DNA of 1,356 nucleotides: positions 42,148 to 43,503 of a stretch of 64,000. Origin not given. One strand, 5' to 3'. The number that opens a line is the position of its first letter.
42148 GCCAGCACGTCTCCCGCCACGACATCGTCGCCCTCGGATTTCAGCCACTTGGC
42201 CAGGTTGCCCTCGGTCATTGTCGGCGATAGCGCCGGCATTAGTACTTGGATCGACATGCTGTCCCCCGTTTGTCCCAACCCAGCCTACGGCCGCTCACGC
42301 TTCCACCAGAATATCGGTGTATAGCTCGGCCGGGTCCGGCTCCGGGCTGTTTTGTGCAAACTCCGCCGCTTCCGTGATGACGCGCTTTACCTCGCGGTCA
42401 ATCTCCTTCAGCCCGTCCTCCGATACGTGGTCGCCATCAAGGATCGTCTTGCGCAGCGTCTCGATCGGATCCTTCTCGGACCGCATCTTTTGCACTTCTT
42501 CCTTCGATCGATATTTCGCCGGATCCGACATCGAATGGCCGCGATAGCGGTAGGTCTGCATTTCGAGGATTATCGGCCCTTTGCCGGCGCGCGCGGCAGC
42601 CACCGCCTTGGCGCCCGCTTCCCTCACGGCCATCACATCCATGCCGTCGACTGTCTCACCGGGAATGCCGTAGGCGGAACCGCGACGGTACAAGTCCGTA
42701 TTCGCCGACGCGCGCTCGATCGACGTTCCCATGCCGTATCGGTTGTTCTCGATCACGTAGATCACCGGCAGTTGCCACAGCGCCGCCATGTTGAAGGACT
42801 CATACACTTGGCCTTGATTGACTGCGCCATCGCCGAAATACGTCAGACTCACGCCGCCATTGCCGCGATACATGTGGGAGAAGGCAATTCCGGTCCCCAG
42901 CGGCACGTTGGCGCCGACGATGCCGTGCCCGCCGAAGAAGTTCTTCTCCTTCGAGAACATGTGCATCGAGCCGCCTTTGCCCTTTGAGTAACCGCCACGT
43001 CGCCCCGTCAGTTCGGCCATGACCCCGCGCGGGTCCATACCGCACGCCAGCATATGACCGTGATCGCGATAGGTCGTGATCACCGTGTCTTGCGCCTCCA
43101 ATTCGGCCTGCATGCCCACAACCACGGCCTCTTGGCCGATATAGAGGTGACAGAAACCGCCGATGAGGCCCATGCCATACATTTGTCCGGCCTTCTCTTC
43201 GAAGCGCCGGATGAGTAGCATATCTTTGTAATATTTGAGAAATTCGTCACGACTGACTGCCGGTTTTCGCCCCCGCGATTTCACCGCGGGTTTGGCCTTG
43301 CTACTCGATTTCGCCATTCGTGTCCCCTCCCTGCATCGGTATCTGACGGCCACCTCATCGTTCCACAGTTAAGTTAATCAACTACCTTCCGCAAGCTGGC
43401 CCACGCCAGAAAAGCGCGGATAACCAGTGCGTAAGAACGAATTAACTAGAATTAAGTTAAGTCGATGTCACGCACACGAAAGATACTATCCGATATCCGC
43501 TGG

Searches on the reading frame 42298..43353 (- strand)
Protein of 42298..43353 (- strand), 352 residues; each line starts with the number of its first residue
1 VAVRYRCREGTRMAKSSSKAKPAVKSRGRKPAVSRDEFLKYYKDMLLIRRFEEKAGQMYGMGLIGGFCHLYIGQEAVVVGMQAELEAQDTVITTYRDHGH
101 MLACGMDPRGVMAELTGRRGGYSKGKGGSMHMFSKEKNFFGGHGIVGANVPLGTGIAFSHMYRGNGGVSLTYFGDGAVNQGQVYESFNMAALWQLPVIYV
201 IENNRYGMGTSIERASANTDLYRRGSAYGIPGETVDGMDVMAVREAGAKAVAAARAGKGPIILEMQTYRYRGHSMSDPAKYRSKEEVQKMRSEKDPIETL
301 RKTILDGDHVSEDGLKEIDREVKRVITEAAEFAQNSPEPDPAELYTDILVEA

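Call 89: search_protein_families(library=pfam, max_evalue=0.0001, proteins=[window:42298-43353:-])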
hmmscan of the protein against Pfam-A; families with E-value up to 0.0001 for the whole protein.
window:42298-43353:- (352 aa): 1 family
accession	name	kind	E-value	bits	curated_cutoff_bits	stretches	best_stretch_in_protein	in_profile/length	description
PF00676.26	E1_dh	-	7.8e-104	347.3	22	1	44-341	2-299/300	Dehydrogenase E1 component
